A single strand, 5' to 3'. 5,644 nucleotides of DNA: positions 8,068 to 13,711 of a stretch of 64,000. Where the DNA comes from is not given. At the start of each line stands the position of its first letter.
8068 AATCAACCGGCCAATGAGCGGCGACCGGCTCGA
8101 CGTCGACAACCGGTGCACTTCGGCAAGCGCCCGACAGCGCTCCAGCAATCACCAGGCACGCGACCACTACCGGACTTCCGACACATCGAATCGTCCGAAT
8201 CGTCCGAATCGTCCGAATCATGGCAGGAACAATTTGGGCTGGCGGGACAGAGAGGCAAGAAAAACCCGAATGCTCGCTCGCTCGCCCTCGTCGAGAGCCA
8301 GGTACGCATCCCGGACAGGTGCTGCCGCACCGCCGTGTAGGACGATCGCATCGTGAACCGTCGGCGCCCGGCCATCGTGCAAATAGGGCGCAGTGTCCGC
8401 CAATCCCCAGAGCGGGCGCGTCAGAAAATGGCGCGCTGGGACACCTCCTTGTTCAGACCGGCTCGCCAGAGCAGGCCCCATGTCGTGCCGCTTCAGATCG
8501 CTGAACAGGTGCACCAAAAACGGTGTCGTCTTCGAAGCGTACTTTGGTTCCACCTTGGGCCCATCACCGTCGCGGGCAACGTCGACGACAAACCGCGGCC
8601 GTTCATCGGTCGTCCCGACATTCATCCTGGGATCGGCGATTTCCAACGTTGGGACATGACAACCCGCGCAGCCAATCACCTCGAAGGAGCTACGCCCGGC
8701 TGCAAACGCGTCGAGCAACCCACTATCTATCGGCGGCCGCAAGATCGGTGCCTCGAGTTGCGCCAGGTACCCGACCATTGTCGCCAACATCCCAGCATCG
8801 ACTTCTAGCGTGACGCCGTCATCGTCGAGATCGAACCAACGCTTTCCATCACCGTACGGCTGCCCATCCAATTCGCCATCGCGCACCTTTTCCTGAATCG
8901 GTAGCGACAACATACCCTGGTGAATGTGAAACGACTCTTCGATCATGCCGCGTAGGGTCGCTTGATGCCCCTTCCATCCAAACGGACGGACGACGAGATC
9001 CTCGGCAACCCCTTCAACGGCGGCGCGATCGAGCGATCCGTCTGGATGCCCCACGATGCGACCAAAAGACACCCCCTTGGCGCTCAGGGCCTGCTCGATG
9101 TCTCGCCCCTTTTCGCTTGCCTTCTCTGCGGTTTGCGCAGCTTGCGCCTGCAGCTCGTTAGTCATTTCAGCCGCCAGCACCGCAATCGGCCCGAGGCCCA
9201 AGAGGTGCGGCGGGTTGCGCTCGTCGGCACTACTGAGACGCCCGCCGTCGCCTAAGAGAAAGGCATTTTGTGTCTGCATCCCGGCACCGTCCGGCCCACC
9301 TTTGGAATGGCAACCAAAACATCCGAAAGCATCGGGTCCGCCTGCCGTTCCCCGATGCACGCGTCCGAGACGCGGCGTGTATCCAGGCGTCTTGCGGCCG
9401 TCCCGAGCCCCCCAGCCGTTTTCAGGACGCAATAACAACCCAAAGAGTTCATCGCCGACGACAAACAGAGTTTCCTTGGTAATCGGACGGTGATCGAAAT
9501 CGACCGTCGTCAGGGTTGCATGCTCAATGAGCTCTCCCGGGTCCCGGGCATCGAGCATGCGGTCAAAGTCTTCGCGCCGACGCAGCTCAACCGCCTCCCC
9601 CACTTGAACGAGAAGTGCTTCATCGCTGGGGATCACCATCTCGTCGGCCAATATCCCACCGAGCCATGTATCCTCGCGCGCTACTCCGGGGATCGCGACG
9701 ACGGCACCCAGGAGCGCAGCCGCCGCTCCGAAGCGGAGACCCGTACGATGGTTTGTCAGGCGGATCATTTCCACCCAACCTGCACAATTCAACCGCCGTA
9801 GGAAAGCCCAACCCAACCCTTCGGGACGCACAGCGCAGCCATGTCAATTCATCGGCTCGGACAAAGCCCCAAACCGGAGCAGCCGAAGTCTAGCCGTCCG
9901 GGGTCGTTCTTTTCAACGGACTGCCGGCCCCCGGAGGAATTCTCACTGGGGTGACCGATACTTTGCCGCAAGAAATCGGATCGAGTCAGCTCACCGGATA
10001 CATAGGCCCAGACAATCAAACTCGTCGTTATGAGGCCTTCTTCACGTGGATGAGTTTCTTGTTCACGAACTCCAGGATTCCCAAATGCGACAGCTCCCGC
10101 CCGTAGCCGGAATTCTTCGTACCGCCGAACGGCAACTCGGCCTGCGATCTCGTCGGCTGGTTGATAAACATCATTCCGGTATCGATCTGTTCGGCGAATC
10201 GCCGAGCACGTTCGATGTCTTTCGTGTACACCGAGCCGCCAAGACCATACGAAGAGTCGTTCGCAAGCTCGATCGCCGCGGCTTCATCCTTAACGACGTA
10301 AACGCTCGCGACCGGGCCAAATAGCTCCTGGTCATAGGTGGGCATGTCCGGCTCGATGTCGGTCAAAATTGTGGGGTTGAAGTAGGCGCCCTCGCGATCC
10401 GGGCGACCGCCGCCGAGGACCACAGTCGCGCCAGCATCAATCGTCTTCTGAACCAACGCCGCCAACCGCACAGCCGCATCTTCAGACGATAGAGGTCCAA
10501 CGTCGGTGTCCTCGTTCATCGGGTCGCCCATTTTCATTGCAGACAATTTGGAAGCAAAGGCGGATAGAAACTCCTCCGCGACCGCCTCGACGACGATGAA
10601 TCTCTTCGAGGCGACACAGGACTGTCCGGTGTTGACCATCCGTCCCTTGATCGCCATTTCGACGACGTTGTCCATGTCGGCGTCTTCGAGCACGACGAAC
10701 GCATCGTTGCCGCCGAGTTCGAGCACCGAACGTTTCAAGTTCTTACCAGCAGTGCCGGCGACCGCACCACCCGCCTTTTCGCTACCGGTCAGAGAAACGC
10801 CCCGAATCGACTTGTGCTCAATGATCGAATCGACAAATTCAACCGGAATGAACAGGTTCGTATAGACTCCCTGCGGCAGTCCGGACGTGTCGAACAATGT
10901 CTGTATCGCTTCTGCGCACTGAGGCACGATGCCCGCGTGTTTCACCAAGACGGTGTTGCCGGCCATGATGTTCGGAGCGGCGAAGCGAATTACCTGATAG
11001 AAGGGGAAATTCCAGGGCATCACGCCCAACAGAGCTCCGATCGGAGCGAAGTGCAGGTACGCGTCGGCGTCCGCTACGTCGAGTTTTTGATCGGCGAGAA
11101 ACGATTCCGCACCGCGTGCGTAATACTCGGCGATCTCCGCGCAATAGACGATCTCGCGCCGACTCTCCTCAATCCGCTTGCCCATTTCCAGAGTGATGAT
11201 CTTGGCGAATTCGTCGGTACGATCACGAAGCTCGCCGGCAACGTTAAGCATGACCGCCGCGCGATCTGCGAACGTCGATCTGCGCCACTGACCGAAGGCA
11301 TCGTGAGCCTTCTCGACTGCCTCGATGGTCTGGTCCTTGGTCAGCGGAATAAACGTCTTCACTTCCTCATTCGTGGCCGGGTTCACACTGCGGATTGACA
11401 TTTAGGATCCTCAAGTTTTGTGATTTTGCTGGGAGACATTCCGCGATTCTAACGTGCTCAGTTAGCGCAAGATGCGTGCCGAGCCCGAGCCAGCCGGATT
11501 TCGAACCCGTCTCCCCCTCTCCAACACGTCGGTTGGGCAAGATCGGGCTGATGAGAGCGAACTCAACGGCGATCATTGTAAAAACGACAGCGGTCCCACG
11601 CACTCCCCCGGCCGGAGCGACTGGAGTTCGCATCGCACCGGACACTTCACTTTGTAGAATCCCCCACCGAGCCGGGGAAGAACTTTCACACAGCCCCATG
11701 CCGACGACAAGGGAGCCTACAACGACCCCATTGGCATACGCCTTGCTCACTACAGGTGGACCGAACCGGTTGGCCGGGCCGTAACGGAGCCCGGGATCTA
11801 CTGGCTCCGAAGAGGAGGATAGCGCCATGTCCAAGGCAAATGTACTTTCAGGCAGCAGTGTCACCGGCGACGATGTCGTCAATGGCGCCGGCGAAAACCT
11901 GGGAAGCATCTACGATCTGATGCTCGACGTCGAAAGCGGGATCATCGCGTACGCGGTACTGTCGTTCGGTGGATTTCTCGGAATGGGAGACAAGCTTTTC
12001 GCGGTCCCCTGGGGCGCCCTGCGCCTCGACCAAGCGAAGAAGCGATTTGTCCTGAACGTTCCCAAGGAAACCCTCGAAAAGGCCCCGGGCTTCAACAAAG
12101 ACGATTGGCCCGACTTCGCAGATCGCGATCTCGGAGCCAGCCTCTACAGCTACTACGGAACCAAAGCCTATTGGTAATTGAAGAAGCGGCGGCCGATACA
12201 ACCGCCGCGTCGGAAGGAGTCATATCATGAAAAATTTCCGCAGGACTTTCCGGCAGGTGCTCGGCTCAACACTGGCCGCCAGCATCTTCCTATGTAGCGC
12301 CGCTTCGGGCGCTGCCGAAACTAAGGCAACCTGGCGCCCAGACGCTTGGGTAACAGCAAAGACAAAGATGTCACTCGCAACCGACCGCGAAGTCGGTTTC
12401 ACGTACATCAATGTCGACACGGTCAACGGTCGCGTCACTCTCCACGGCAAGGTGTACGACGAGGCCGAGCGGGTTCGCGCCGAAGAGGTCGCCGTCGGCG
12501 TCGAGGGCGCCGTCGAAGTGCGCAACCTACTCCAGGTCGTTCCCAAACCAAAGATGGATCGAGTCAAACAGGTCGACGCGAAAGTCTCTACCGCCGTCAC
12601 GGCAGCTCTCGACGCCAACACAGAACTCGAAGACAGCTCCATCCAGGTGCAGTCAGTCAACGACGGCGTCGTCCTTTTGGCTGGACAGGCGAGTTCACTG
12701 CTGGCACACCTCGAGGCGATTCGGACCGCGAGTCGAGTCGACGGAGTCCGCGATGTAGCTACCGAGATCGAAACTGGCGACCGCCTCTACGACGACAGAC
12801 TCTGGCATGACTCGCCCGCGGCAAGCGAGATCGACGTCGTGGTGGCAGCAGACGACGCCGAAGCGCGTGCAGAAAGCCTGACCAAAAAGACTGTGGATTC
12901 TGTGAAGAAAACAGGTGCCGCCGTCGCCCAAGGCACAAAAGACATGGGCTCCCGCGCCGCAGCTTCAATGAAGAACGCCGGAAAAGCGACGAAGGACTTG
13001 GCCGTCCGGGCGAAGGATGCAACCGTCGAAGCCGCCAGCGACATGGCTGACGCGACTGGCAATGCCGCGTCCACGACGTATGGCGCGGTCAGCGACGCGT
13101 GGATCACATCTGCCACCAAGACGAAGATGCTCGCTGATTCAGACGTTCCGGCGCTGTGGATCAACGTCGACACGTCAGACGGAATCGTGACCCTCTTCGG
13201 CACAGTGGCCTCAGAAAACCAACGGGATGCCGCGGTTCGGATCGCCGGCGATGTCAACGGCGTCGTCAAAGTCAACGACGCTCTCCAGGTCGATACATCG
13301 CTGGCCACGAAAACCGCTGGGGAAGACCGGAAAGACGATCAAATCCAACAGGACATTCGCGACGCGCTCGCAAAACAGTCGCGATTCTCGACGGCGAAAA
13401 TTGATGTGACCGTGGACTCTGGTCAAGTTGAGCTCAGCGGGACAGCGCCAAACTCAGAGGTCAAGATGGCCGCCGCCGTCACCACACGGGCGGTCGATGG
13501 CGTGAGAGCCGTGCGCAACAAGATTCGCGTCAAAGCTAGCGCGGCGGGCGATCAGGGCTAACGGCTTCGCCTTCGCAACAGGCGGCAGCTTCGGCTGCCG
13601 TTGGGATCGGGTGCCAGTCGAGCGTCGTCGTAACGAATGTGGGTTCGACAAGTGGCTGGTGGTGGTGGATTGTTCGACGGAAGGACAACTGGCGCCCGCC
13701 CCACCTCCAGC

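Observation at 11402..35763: A ~24-kb general-stress gene island that appears to be driven by sigma54 promoters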

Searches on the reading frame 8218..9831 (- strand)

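Call 16: search_protein_families(library=pfam, proteins=[window:8218-9831:-], max_evalue=0.001)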
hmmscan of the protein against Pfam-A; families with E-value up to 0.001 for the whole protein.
window:8218-9831:- (537 aa): 2 families
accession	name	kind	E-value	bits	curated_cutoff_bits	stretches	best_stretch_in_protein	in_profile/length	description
PF06537.16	DHOR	-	9.5e-15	54.4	22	1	408-528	377-499/499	Di-haem oxidoreductase, putative peroxidase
PF21419.2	RoxA-like_Cyt-c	-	0.00053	19.9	26.7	0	470-494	3-27/39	RoxA-like, cytochrome c-like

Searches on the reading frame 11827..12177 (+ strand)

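Call 5: search_protein_families(library=pfam, proteins=[window:11827-12177:+], max_evalue=0.01)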
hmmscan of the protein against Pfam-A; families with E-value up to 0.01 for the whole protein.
window:11827-12177:+ (116 aa): 1 family
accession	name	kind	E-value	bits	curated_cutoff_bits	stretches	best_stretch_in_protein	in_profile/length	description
PF05239.21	PRC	-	6.4e-17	61.8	21.2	1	6-82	3-77/78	PRC-barrel domain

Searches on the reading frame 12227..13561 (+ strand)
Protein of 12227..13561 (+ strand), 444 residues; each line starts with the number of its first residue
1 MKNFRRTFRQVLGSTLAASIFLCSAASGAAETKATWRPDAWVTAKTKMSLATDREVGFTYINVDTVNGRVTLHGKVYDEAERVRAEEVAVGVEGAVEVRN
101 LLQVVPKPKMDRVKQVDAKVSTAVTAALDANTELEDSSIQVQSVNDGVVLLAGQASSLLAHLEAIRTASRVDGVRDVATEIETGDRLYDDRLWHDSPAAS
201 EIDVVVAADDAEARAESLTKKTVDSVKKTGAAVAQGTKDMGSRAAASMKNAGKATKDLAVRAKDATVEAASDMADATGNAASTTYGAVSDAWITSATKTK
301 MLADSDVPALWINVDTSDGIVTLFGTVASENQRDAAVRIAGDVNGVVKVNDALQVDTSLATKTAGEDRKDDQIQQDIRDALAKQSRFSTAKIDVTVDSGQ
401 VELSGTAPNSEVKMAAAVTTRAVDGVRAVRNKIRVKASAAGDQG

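Call 5: search_protein_families(library=pfam, proteins=[window:12227-13561:+], max_evalue=0.01)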
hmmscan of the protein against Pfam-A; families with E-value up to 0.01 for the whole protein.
window:12227-13561:+ (444 aa): 1 family
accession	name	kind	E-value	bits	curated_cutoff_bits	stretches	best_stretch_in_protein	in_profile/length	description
PF04972.22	BON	-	7.1e-58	193.3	27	4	289-356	1-68/69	BON domain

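Call 23: find_encoding_contigs(protein=window:12227-13561:+, flank=10000, max_places=6)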
Protein window:12227-13561:+ (444 aa): 1 contig read that carries it; 1 place shown.
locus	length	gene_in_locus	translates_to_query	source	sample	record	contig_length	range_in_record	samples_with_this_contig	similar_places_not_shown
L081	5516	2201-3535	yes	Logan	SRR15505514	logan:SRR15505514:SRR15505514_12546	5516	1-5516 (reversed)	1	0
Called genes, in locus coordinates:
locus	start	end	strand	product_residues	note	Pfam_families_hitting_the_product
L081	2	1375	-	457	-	PF00171:Aldedh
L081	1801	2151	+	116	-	PF05239:PRC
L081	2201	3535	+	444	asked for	PF04972:BON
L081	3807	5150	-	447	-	PF00072:Response_reg, PF00158:Sigma54_activat, PF13191:AAA_16 (weak), PF14532:Sigma54_activ_2, PF07728:AAA_5 (weak), PF25601:AAA_lid_14, PF02954:HTH_8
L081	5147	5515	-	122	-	?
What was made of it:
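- Tried and rejected: The window's own DNA is otherwise on record only as a 5.5-kb Logan contig (call 23).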

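Call 34: find_homologous_proteins(query=window:12227-13561:+, max_evalue=1e-30)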
Query window:12227-13561:+ (444 aa): 1119 proteins with E <= 1e-30 among 8000 candidates; the best 120 are listed.
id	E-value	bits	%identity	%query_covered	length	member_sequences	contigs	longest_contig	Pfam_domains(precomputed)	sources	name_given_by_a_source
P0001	2.9e-268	907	100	100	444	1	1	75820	PF04972.23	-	-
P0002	1.3e-126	441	55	95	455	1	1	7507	PF04972.23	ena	-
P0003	1.3e-110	388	52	98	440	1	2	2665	PF04972.23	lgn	-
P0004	8.6e-109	382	52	95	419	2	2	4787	PF04972.23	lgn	-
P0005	7.6e-86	307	43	92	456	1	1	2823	PF04972.23,PF21937.2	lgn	-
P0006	1.5e-81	293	46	91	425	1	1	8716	PF04972.23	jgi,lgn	-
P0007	1.8e-76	276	43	96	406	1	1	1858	PF04972.23,PF21937.2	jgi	jgi:hyperosmotically inducible protein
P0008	3.1e-76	275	43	92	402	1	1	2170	PF04972.23,PF21937.2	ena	-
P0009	9.2e-76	274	40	97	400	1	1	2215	PF04972.23,PF21937.2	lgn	-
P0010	2.4e-73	266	42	96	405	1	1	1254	PF04972.23,PF21937.2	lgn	-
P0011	3.3e-73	265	42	96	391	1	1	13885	PF04972.23,PF21937.2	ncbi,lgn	-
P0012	7.6e-73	264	43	96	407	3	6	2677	PF04972.23,PF21937.2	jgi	jgi:hyperosmotically inducible protein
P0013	1.2e-72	263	39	77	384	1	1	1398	PF04972.23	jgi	-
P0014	7.5e-72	261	54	41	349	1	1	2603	PF04972.23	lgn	-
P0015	1.3e-70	257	53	40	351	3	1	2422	PF04972.23,PF21937.2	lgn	-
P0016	2.3e-70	256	48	79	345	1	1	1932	PF04972.23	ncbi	-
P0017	1.6e-69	253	48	43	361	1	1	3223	PF04972.23,PF21937.2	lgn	-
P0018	1.8e-69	253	56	38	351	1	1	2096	PF04972.23,PF21937.2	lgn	-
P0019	2.0e-69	253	35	95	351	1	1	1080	PF04972.23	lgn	-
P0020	3.3e-69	252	53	38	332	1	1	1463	PF04972.23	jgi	jgi:hyperosmotically inducible protein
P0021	4.3e-69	252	56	35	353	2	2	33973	PF04972.23,PF21937.2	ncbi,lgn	-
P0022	1.2e-68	250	55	39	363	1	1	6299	PF04972.23,PF21937.2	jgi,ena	-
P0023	1.3e-68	250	51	43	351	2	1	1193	PF04972.23,PF21937.2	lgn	-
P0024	1.6e-68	250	38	80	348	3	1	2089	PF04972.23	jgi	jgi:hyperosmotically inducible periplasmic protein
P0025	2.6e-68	249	51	42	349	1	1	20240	PF04972.23,PF21937.2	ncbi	-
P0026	3.8e-68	249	53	40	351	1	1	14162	PF04972.23,PF21937.2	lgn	-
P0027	3.9e-68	249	41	89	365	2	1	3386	PF04972.23,PF21937.2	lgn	-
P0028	5.6e-68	248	51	42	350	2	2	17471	PF04972.23,PF21937.2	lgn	-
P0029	7.2e-68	248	46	77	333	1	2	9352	PF04972.23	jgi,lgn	jgi:hyperosmotically inducible protein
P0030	7.5e-68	248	45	79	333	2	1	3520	PF04972.23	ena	-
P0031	8.3e-68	247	39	93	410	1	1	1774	PF04972.23,PF21937.2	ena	-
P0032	1.0e-67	247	59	37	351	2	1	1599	PF04972.23,PF21937.2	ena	-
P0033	1.3e-67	247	53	42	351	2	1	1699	PF04972.23,PF21937.2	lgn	-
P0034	1.5e-67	247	56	36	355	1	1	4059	PF04972.23,PF21937.2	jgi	jgi:hyperosmotically inducible protein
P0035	1.8e-67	246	47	39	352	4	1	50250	PF04972.23,PF21937.2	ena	-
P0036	4.5e-67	245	38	72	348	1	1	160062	PF04972.23,PF21937.2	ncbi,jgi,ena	-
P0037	4.7e-67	245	54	36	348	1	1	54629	PF04972.23,PF21937.2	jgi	jgi:osmotically-inducible protein OsmY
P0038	8.1e-67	244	45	77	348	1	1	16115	PF04972.23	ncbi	-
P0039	1.5e-66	243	49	35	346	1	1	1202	PF04972.23,PF21937.2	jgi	jgi:osmotically-inducible protein OsmY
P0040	2.0e-66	243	51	41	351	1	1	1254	PF04972.23,PF21937.2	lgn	-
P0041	2.2e-66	243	51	42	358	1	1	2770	PF04972.23,PF21937.2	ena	-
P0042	2.3e-66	243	42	88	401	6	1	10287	PF04972.23,PF21937.2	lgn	-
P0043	2.3e-66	243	47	43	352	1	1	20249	PF04972.23,PF21937.2,PF24863.2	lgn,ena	-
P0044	2.7e-66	242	41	89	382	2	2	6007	PF04972.23,PF21937.2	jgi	jgi:hyperosmotically inducible protein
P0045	5.0e-66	242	55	37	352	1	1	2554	PF04972.23,PF21937.2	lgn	-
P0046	5.2e-66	242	51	37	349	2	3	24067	PF04972.23,PF21937.2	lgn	-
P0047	5.4e-66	241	53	42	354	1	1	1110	PF04972.23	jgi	jgi:osmotically-inducible protein OsmY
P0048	5.6e-66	241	39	93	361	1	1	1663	PF04972.23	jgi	jgi:osmotically-inducible protein OsmY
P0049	6.5e-66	241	53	40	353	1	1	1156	PF04972.23,PF21937.2,PF16693.11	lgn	-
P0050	6.7e-66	241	58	36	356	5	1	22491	PF04972.23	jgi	jgi:hyperosmotically inducible protein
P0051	7.6e-66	241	54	36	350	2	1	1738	PF04972.23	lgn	-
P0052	8.5e-66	241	37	79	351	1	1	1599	PF04972.23,PF21937.2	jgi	jgi:osmotically-inducible protein OsmY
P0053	9.3e-66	241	47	42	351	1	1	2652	PF04972.23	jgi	jgi:hyperosmotically inducible protein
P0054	1.6e-65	240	47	45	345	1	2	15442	PF04972.23,PF21937.2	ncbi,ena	-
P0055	2.0e-65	240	41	90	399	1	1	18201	PF04972.23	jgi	jgi:hyperosmotically inducible periplasmic protein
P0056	2.1e-65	240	53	35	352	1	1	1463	PF04972.23,PF21937.2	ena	-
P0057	2.6e-65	239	53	39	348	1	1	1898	PF04972.23,PF21937.2,PF16693.11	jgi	jgi:hyperosmotically inducible protein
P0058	2.9e-65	239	48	46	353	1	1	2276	PF04972.23,PF21937.2,PF16693.11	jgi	jgi:osmotically-inducible protein OsmY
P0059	3.6e-65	239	49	42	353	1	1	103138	PF04972.23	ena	-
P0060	3.7e-65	239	51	40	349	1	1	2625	PF04972.23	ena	-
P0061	3.7e-65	239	53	36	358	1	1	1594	PF04972.23,PF21937.2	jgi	jgi:osmotically-inducible protein OsmY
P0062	3.9e-65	239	52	40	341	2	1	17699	PF04972.23,PF21937.2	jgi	jgi:hyperosmotically inducible protein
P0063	3.9e-65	239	52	36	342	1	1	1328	PF04972.23,PF21937.2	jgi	-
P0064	4.2e-65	239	53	36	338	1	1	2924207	PF04972.23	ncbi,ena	-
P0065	5.6e-65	238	51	39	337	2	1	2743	PF04972.23,PF21937.2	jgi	jgi:hyperosmotically inducible protein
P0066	6.6e-65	238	35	79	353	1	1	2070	PF04972.23,PF21937.2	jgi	-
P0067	6.8e-65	238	49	41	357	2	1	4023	PF04972.23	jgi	jgi:hyperosmotically inducible periplasmic protein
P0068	7.5e-65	238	55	34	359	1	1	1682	PF04972.23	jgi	jgi:osmotically-inducible protein OsmY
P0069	7.9e-65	238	37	80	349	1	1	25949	PF04972.23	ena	-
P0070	9.2e-65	237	49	44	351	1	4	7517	PF04972.23,PF21937.2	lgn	-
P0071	9.9e-65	237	43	80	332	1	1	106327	PF04972.23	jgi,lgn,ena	-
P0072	1.1e-64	237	52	35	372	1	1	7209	PF04972.23,PF21937.2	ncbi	-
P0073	1.2e-64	237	55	37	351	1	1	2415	PF04972.23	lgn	-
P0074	1.3e-64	237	50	43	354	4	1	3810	PF04972.23,PF21937.2,PF24863.2,PF16693.11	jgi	jgi:osmotically-inducible protein OsmY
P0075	1.4e-64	237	58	36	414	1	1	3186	PF04972.23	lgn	-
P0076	1.6e-64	237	53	34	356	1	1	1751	PF04972.23,PF21937.2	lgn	-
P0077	1.7e-64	237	41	89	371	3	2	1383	PF04972.23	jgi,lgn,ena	-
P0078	2.0e-64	236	39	72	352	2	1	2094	PF04972.23,PF21937.2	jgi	jgi:hyperosmotically inducible protein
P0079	2.7e-64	236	48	44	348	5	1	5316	PF04972.23,PF21937.2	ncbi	-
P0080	2.8e-64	236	38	73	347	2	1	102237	PF04972.23,PF21937.2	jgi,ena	-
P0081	3.6e-64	235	39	98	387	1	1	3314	PF04972.23,PF21937.2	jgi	jgi:osmotically-inducible protein OsmY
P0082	3.7e-64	235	56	36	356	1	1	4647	PF04972.23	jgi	jgi:osmotically-inducible protein OsmY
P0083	4.5e-64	235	35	72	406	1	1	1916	PF04972.23,PF21937.2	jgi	jgi:hyperosmotically inducible protein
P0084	5.6e-64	235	35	71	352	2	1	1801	PF04972.23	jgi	jgi:hyperosmotically inducible periplasmic protein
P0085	6.8e-64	235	57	37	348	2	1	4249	PF04972.23,PF21937.2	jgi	jgi:hyperosmotically inducible protein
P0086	8.6e-64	234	52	36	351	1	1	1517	PF04972.23,PF21937.2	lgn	-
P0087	9.6e-64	234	47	40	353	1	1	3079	PF04972.23,PF21937.2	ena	-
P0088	9.9e-64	234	51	36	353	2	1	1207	PF04972.23,PF21937.2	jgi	jgi:hyperosmotically inducible periplasmic protein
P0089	1.1e-63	234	48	44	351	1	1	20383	PF04972.23,PF21937.2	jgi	jgi:osmotically-inducible protein OsmY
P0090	1.2e-63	234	53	36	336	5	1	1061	PF04972.23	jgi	jgi:osmotically-inducible protein OsmY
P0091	1.5e-63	233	37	95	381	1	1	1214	PF04972.23,PF21937.2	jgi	jgi:osmotically-inducible protein OsmY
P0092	1.5e-63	233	37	72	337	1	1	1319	PF04972.23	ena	-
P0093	1.6e-63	233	54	37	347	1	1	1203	PF04972.23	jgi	jgi:osmotically-inducible protein OsmY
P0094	1.8e-63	233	46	42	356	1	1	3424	PF04972.23,PF21937.2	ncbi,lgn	-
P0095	1.8e-63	233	55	35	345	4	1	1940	PF04972.23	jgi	jgi:hyperosmotically inducible protein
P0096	1.8e-63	233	48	43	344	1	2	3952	PF04972.23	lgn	-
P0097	2.0e-63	233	53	36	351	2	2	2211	PF04972.23,PF21937.2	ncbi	-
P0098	2.3e-63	233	46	41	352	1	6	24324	PF04972.23,PF21937.2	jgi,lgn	jgi:osmotically-inducible protein OsmY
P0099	2.5e-63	233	48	37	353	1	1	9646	PF04972.23,PF21937.2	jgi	jgi:hyperosmotically inducible protein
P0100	2.6e-63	233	43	34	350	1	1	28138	PF04972.23,PF21937.2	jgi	jgi:osmotically-inducible protein OsmY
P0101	2.8e-63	233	50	40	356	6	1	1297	PF04972.23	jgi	jgi:hyperosmotically inducible protein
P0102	2.8e-63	233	53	36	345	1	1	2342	PF04972.23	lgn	-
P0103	3.1e-63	232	43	90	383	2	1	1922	PF04972.23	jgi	jgi:hyperosmotically inducible protein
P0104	3.2e-63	232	44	44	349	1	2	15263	PF04972.23,PF21937.2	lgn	-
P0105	3.2e-63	232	41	88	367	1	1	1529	PF04972.23,PF16693.11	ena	-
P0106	3.3e-63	232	46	44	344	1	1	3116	PF04972.23,PF21937.2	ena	-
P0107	3.6e-63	232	55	36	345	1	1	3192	PF04972.23,PF21937.2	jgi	jgi:osmotically-inducible protein OsmY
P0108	3.9e-63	232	49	42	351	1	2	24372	PF04972.23,PF21937.2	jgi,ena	-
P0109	3.9e-63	232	52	36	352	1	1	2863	PF04972.23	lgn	-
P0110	4.5e-63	232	53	36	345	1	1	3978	PF04972.23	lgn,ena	-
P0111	5.1e-63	232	44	42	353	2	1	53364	PF04972.23,PF21937.2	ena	-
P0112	7.1e-63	231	57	35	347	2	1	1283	PF04972.23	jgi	-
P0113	7.2e-63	231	34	90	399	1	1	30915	PF04972.23,PF21937.2,PF22598.3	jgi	jgi:hyperosmotically inducible periplasmic protein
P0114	8.0e-63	231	53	36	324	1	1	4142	PF04972.23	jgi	-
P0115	8.0e-63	231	49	40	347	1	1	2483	PF04972.23,PF21937.2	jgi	jgi:hyperosmotically inducible protein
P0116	8.3e-63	231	41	98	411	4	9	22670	PF04972.23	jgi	jgi:hyperosmotically inducible protein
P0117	8.8e-63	231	41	89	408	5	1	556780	PF04972.23,PF21937.2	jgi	jgi:hyperosmotically inducible protein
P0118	9.1e-63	231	49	40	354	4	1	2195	PF04972.23,PF21937.2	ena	-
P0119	1.2e-62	230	57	36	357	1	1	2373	PF04972.23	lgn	-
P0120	1.2e-62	230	57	35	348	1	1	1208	PF04972.23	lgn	-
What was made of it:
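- On Sigma-54 (-24/-12) promoter class: The rest of the genome is not available; the source contig is 75.8 kb (call 34).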
